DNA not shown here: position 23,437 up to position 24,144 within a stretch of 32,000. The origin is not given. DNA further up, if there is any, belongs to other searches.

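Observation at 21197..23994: Cysteine hydrolase + AtzG/AtzE/AtzH-like operon without AtzD or AtzF: a ureide-hydrolysing module of unknown substrate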

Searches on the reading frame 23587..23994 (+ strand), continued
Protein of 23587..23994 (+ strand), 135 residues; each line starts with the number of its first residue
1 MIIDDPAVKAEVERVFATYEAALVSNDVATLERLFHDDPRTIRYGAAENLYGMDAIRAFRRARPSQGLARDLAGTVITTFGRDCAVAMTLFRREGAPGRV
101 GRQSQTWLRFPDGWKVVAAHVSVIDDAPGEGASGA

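Call 42: get_annotated_region(hit=H8, flank=8000)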
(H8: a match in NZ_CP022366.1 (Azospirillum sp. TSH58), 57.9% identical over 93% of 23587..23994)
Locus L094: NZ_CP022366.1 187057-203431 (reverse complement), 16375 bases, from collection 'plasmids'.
description: Azospirillum sp. TSH58 plasmid TSH58_p04, complete sequence
organism: Azospirillum sp. TSH58 (NCBI taxid 664962)
taxonomy: Bacteria; Pseudomonadota; Alphaproteobacteria; Rhodospirillales; Azospirillaceae; Azospirillum; Azospirillum sp. TSH58
host: -; source: single cell,paddy soils; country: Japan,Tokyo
typing (MOB-suite, as given by PLSDB): non-mobilizable
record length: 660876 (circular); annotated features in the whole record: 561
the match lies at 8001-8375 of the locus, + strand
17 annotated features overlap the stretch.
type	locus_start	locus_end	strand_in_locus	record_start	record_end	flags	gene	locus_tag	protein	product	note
CDS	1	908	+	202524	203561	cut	-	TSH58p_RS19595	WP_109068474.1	branched-chain amino acid ABC transporter permease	GO:0015803 - branched-chain amino acid transport [Evidence IEA]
CDS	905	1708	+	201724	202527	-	-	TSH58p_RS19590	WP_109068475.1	ABC transporter ATP-binding protein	-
CDS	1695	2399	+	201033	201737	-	-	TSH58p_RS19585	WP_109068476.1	ABC transporter ATP-binding protein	-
CDS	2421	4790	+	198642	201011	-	-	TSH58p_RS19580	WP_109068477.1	xanthine dehydrogenase family protein molybdopterin-binding subunit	-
CDS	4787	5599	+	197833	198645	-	-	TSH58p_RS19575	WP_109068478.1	FAD binding domain-containing protein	-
CDS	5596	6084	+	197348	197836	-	-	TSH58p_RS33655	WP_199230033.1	(2Fe-2S)-binding protein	-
CDS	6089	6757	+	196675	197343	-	-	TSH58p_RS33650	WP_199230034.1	SRPBCC family protein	-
CDS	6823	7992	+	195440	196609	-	-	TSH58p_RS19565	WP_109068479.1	amidase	-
CDS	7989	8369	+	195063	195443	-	hpxZ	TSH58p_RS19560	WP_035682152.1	oxalurate catabolism protein HpxZ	-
CDS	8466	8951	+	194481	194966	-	-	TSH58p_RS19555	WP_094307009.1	MarR family transcriptional regulator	-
CDS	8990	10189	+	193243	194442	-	-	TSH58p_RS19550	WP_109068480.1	DUF1116 domain-containing protein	-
CDS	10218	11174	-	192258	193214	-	-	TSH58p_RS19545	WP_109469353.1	FAD-binding protein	-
CDS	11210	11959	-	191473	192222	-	-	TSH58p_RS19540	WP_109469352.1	electron transfer flavoprotein subunit beta/FixA family protein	-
CDS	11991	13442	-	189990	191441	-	-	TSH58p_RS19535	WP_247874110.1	FAD-binding oxidoreductase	-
CDS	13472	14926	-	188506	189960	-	-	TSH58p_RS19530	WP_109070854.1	aldehyde dehydrogenase family protein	-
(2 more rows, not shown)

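Call 43: get_annotated_region(hit=H17, flank=8000)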
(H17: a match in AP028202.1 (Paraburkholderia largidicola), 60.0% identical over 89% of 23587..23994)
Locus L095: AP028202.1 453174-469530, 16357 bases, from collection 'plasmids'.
description: Paraburkholderia sp. F2 plasmid PPGUF2_p1 DNA, complete genome
organism: Paraburkholderia largidicola (NCBI taxid 3014751)
taxonomy: Bacteria; Pseudomonadota; Betaproteobacteria; Burkholderiales; Burkholderiaceae; Paraburkholderia; Paraburkholderia largidicola
host: -; source: Physopelta gutta,midgut,Midgut crypts of sting bug Physopelta gutta; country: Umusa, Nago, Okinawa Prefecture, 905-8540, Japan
typing (MOB-suite, as given by PLSDB): non-mobilizable
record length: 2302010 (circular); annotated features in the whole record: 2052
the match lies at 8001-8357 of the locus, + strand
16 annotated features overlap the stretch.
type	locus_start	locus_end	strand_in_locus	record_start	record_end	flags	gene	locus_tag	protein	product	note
CDS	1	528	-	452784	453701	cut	-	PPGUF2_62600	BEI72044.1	ABC transporter permease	-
CDS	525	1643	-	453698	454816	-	-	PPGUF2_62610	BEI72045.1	ABC transporter permease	-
CDS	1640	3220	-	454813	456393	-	-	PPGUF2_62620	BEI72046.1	ABC transporter ATP-binding protein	-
CDS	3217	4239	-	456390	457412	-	-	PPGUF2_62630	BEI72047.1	BMP family ABC transporter substrate-binding protein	-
CDS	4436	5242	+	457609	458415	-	rutB_1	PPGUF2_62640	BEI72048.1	peroxyureidoacrylate/ureidoacrylate amidohydrolase RutB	-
CDS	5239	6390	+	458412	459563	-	-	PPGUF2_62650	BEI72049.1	amidase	-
CDS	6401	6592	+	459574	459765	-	-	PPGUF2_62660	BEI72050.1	hypothetical protein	-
CDS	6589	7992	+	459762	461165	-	-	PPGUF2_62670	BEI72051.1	AtzE family amidohydrolase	-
CDS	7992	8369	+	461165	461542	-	hpxZ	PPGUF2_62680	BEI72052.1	oxalurate catabolism protein HpxZ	-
CDS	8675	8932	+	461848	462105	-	-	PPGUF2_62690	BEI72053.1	hypothetical protein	-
CDS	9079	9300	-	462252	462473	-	-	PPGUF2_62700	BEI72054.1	hypothetical protein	-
CDS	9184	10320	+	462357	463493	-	-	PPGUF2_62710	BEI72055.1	TolC family protein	-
CDS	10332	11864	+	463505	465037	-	-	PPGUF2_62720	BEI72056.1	efflux RND transporter periplasmic adaptor subunit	-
CDS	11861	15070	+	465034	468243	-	-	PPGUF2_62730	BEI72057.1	CusA/CzcA family heavy metal efflux RND transporter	-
CDS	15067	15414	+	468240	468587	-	-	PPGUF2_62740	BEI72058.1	copper-binding protein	-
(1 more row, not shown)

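Call 44: get_annotated_region(hit=H25, flank=8000)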
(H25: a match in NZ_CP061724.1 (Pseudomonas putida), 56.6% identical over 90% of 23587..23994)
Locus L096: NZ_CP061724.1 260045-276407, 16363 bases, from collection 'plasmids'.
description: Pseudomonas putida strain ZXPA-20 plasmid pZXPA-20-602k, complete sequence
organism: Pseudomonas putida (NCBI taxid 303)
taxonomy: Bacteria; Pseudomonadota; Gammaproteobacteria; Pseudomonadales; Pseudomonadaceae; Pseudomonas; Pseudomonas putida
host: -; source: a feces sample of migratory birds origin; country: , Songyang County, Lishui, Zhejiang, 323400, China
typing (MOB-suite, as given by PLSDB): non-mobilizable; mating-pair formation MPF_T
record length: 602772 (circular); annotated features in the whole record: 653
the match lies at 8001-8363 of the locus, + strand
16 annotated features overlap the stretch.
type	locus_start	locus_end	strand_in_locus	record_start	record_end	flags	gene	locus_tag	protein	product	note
CDS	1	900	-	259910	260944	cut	-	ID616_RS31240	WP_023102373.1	DUF1254 domain-containing protein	-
CDS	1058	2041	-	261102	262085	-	-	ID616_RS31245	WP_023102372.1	AraC family transcriptional regulator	-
CDS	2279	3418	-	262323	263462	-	-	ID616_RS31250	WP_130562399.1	LysR family transcriptional regulator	GO:0006355 - regulation of DNA-templated transcription [Evidence IEA]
CDS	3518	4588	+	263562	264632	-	-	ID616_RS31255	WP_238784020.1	ring-opening amidohydrolase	-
CDS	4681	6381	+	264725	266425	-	atzF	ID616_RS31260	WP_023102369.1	allophanate hydrolase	GO:0019627 - urea metabolic process [Evidence IEA]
CDS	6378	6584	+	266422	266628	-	-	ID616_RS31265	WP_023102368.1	DUF4089 domain-containing protein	-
CDS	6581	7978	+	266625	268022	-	-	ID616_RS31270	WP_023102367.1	AtzE family amidohydrolase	-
CDS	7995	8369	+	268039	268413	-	hpxZ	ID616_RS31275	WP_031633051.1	oxalurate catabolism protein HpxZ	-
CDS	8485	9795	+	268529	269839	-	-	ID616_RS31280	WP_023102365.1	solute carrier family 23 protein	GO:0055085 - transmembrane transport [Evidence IEA]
CDS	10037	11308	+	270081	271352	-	-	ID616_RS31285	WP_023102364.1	OprD family outer membrane porin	-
CDS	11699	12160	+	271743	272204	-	-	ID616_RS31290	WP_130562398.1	hypothetical protein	-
CDS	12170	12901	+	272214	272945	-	-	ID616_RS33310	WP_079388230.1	AAA family ATPase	-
CDS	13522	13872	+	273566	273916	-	-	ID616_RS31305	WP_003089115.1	mercuric transporter MerT family protein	-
CDS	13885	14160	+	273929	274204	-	merP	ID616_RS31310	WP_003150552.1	mercury resistance system periplasmic binding protein MerP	-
CDS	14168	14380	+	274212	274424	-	-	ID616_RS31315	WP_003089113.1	GDCCVxC domain-containing (seleno)protein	-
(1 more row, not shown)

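Call 55: search_protein_families(library=ncbifam, proteins=[L089:2950-4551:+], max_evalue=0.00001)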
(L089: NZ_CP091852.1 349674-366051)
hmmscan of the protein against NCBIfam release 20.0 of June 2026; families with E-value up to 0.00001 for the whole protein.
L089:2950-4551:+ (533 aa): 0 families

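Call 57: get_annotated_region(hit=H22, flank=7000)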
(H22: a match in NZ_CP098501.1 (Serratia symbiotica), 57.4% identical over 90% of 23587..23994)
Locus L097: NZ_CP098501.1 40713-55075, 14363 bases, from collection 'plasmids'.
description: Serratia symbiotica strain Pl-LLN plasmid pSsPl-LLN, complete sequence
organism: Serratia symbiotica (NCBI taxid 138074)
taxonomy: Bacteria; Pseudomonadota; Gammaproteobacteria; Enterobacterales; Yersiniaceae; Serratia; Serratia symbiotica
host: -; source: Periphyllus lyropictus,Tissue sample; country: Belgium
typing (MOB-suite, as given by PLSDB): non-mobilizable
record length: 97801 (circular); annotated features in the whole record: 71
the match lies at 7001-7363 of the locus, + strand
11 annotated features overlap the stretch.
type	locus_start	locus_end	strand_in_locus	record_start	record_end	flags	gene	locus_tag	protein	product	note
CDS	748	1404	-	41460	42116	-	-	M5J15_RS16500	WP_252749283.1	amino acid ABC transporter permease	GO:0006865 - amino acid transport [Evidence IEA]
CDS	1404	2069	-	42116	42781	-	-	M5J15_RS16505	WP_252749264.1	amino acid ABC transporter permease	GO:0006865 - amino acid transport [Evidence IEA]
CDS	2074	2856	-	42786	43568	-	-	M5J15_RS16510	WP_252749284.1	transporter substrate-binding domain-containing protein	-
CDS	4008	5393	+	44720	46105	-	-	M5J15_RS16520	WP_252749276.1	gamma-glutamyltransferase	-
CDS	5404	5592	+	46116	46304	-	hpxX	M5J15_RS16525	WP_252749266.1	oxalurate catabolism protein HpxX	-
CDS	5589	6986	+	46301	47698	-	-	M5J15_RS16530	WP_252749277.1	AtzE family amidohydrolase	-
CDS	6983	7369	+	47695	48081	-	hpxZ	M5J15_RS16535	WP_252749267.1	oxalurate catabolism protein HpxZ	-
CDS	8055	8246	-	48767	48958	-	-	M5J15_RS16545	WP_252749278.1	group II intron maturase-specific domain-containing protein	-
CDS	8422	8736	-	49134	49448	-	-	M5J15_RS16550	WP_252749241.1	reverse transcriptase domain-containing protein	-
CDS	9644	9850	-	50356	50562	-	-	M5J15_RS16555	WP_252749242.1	DUF3577 domain-containing protein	-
CDS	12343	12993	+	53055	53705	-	-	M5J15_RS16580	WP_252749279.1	IS6 family transposase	-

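Call 58: get_annotated_region(hit=H23, flank=7000)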
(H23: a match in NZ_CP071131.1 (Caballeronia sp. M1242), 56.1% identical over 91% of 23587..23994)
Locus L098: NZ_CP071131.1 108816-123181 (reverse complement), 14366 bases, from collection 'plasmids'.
description: Caballeronia sp. M1242 plasmid unnamed2, complete sequence
organism: Caballeronia sp. M1242 (NCBI taxid 2814653)
taxonomy: Bacteria; Pseudomonadota; Betaproteobacteria; Burkholderiales; Burkholderiaceae; Caballeronia; Caballeronia sp. M1242
host: -; source: Homo sapiens,ETA; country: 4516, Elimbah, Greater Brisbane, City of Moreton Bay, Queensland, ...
typing (MOB-suite, as given by PLSDB): non-mobilizable
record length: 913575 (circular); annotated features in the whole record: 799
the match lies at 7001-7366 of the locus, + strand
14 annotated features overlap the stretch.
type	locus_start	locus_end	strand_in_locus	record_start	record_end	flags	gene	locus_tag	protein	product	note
CDS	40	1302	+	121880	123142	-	-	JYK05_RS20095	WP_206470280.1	amidohydrolase/deacetylase family metallohydrolase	-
CDS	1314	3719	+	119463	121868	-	-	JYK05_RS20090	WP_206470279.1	xanthine dehydrogenase family protein molybdopterin-binding subunit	-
CDS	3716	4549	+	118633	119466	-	-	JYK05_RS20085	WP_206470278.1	FAD binding domain-containing protein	-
CDS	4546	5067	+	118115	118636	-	-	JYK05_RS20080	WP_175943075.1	(2Fe-2S)-binding protein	-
CDS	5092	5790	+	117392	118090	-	-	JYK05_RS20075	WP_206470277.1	SRPBCC family protein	-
CDS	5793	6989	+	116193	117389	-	-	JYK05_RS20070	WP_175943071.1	DUF1116 domain-containing protein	-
CDS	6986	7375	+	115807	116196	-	hpxZ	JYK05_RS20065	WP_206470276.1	oxalurate catabolism protein HpxZ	-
CDS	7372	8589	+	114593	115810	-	-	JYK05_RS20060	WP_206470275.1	amidase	-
CDS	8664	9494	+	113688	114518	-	-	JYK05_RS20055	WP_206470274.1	phytanoyl-CoA dioxygenase family protein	-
CDS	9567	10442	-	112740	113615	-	-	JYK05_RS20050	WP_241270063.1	amino acid ABC transporter ATP-binding protein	-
CDS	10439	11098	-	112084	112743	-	-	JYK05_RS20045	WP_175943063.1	ABC transporter permease subunit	GO:0015837 - amine transport [Evidence IEA]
CDS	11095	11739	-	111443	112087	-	-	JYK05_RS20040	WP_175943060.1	amino acid ABC transporter permease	GO:0006865 - amino acid transport [Evidence IEA]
CDS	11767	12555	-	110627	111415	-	-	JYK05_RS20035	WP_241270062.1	transporter substrate-binding domain-containing protein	-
CDS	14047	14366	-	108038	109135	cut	-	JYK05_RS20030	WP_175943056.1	NADH:flavin oxidoreductase/NADH oxidase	-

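Call 59: get_annotated_region(hit=H35, flank=7000)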
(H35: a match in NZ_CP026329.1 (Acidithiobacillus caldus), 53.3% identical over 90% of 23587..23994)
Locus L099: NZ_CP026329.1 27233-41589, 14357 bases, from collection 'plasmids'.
description: Acidithiobacillus caldus strain MTH-04 plasmid p1, complete sequence
organism: Acidithiobacillus caldus (NCBI taxid 33059)
taxonomy: Bacteria; Pseudomonadota; Acidithiobacillia; Acidithiobacillales; Acidithiobacillaceae; Acidithiobacillus; Acidithiobacillus caldus
host: -; source: pure culture,spring; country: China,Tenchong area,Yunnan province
typing (MOB-suite, as given by PLSDB): non-mobilizable
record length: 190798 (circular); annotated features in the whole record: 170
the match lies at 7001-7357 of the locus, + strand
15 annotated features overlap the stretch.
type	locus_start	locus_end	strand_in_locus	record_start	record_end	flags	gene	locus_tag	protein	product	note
CDS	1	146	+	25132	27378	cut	-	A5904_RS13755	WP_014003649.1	xanthine dehydrogenase family protein molybdopterin-binding subunit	-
CDS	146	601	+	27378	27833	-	-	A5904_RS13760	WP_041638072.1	(2Fe-2S)-binding protein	-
CDS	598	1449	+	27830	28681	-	-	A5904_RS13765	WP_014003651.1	xanthine dehydrogenase family protein subunit M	-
CDS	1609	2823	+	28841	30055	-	-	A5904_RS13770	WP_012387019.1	ISL3-like element ISAtc1 family transposase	GO:0006313 - DNA transposition [Evidence IEA]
CDS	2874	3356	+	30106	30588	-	-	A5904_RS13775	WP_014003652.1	ureidoglycolate lyase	GO:0000256 - allantoin catabolic process [Evidence IEA]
CDS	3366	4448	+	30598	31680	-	-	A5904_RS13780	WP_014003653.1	ring-opening amidohydrolase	-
CDS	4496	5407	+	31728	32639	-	-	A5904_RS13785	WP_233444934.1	XdhC family protein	-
CDS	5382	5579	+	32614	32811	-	-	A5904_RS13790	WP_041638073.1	DUF4089 domain-containing protein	-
CDS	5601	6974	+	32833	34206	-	-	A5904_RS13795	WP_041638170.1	AtzE family amidohydrolase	-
CDS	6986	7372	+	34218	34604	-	hpxZ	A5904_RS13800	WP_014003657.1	oxalurate catabolism protein HpxZ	-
CDS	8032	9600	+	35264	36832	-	-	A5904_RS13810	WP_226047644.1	gamma-glutamyltransferase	-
CDS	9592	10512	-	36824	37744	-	-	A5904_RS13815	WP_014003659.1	LysR family transcriptional regulator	GO:0006355 - regulation of DNA-templated transcription [Evidence IEA]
CDS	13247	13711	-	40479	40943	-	-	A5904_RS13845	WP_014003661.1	S24 family peptidase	-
CDS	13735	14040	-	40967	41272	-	-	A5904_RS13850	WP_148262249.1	hypothetical protein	-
CDS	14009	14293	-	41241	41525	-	-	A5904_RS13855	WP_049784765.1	hypothetical protein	-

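Call 60: get_annotated_region(hit=H45, flank=7000)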
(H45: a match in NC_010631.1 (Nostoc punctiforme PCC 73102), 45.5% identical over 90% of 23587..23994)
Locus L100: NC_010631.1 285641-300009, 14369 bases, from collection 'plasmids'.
description: Nostoc punctiforme PCC 73102 plasmid pNPUN01, complete sequence
organism: Nostoc punctiforme PCC 73102 (NCBI taxid 63737)
taxonomy: Bacteria; Cyanobacteriota; Cyanophyceae; Nostocales; Nostocaceae; Nostoc; Nostoc punctiforme; Nostoc punctiforme PCC 73102
host: -; source: -; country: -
typing (MOB-suite, as given by PLSDB): conjugative; replicon rep_cluster_317; relaxase MOBF; mating-pair formation MPF_T
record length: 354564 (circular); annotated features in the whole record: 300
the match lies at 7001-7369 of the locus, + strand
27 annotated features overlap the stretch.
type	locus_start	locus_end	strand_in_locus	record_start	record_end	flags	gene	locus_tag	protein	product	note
CDS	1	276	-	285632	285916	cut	-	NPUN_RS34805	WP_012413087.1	hypothetical protein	-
CDS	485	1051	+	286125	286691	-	-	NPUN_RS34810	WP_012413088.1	hypothetical protein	-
CDS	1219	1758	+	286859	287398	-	-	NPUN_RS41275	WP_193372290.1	hypothetical protein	-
CDS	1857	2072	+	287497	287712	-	-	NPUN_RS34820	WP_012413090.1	hypothetical protein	-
CDS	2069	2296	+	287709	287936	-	-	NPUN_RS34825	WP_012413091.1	hypothetical protein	-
CDS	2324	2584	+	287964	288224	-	-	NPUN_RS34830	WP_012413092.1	hypothetical protein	-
CDS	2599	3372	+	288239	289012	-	-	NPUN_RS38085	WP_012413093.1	ERF family protein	-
CDS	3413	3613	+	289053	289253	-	-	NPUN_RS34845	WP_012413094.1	hypothetical protein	-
CDS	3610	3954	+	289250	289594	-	-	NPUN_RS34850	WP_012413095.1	hypothetical protein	-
CDS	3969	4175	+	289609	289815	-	-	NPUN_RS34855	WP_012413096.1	hypothetical protein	-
CDS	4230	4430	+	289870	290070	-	-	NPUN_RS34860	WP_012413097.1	hypothetical protein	-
CDS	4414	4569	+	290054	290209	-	-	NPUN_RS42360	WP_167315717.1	hypothetical protein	-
CDS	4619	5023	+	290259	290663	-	-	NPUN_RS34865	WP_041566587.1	hypothetical protein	-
CDS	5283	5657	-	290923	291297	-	-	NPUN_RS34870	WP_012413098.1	hypothetical protein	-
CDS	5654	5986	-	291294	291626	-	-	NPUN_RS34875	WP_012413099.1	DUF5674 family protein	-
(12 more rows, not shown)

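Call 61: get_annotated_region(hit=H39, flank=7000)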
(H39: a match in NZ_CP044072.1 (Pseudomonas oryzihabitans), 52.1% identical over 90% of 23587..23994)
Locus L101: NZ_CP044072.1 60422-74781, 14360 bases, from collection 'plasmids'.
description: Pseudomonas oryzihabitans strain FDAARGOS_657 plasmid unnamed1, complete sequence
organism: Pseudomonas oryzihabitans (NCBI taxid 47885)
taxonomy: Bacteria; Pseudomonadota; Gammaproteobacteria; Pseudomonadales; Pseudomonadaceae; Pseudomonas; Pseudomonas oryzihabitans
host: -; source: Homo sapiens,clinical isolate; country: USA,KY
typing (MOB-suite, as given by PLSDB): non-mobilizable
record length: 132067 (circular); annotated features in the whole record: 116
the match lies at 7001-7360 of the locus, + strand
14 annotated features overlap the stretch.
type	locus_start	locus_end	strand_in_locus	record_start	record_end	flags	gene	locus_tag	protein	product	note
CDS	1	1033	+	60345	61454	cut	-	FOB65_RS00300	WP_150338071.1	BMP family ABC transporter substrate-binding protein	-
CDS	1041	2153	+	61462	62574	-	-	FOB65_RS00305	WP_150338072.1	ABC transporter permease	-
CDS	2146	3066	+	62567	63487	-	-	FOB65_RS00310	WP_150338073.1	ABC transporter permease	-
CDS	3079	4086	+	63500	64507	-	-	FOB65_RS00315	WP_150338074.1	formamidase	-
CDS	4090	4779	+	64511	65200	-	-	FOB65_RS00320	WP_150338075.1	isochorismatase family cysteine hydrolase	-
CDS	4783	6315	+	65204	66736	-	-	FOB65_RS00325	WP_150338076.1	ATP-binding cassette domain-containing protein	-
CDS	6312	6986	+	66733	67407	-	-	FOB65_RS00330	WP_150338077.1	isochorismatase family cysteine hydrolase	-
CDS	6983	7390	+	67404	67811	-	hpxZ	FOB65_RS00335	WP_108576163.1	oxalurate catabolism protein HpxZ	-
CDS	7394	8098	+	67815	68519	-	-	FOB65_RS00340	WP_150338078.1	GntR family transcriptional regulator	-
CDS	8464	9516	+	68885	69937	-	-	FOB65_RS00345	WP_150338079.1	ABC transporter substrate-binding protein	-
CDS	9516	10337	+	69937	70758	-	-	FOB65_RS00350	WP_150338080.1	ABC transporter ATP-binding protein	-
CDS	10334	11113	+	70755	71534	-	-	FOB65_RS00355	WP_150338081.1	ABC transporter permease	-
CDS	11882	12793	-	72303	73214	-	-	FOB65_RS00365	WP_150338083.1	TauD/TfdA family dioxygenase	-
CDS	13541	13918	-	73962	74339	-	-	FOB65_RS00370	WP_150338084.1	histone-like nucleoid-structuring protein, MvaT/MvaU family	GO:0071824 - protein-DNA complex organization [Evidence IEA]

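Call 62: get_annotated_region(hit=H42, flank=7000)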
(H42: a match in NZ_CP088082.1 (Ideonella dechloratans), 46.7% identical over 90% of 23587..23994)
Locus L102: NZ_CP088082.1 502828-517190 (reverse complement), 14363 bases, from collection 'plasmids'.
description: Ideonella dechloratans strain CCUG 30977 plasmid unnamed1, complete sequence
organism: Ideonella dechloratans (NCBI taxid 36863)
taxonomy: Bacteria; Pseudomonadota; Betaproteobacteria; Burkholderiales; Sphaerotilaceae; Ideonella; Ideonella dechloratans
host: -; source: Cell culture,Activated sludge, wastewater treatment plant; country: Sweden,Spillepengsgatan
typing (MOB-suite, as given by PLSDB): non-mobilizable
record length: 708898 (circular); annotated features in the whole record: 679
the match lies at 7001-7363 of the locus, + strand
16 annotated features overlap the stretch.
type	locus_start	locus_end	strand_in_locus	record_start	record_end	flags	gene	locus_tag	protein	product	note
CDS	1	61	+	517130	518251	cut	-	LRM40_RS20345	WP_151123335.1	BMP family ABC transporter substrate-binding protein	-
CDS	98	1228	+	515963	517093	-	-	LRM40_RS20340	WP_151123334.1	ABC transporter permease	-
CDS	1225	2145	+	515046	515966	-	-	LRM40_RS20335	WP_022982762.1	ABC transporter permease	-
CDS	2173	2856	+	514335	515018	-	-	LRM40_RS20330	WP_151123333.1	isochorismatase family cysteine hydrolase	-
CDS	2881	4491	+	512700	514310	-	-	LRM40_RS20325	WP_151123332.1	ABC transporter ATP-binding protein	-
CDS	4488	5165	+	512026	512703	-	-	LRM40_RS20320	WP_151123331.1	isochorismatase family cysteine hydrolase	-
CDS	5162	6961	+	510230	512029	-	atzF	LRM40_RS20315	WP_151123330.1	allophanate hydrolase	GO:0019627 - urea metabolic process [Evidence IEA]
CDS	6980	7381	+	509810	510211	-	hpxZ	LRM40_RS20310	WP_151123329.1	oxalurate catabolism protein HpxZ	-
CDS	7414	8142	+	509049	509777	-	-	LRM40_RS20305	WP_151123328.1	GntR family transcriptional regulator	-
CDS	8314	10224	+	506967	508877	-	-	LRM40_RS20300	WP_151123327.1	phosphodiesterase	-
CDS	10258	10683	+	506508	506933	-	-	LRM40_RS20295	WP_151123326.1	thioesterase family protein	-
CDS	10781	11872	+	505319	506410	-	-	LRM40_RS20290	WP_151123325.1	mechanosensitive ion channel family protein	-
CDS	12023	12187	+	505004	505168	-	-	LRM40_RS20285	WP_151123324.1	DUF1328 family protein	-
CDS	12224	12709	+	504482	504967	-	-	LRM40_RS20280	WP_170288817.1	BON domain-containing protein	-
CDS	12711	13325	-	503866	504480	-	-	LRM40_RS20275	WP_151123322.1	nucleotidyltransferase family protein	-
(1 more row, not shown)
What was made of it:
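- Tried and rejected: AtzH-like genes do replace the cupin in Ideonella and P. oryzihabitans (calls 61, 62).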

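Call 74: search_protein_families(library=pfam, proteins=[L087:971-1753:-], max_evalue=0.01)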
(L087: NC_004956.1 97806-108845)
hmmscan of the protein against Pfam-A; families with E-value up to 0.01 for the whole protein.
L087:971-1753:- (260 aa): 0 families
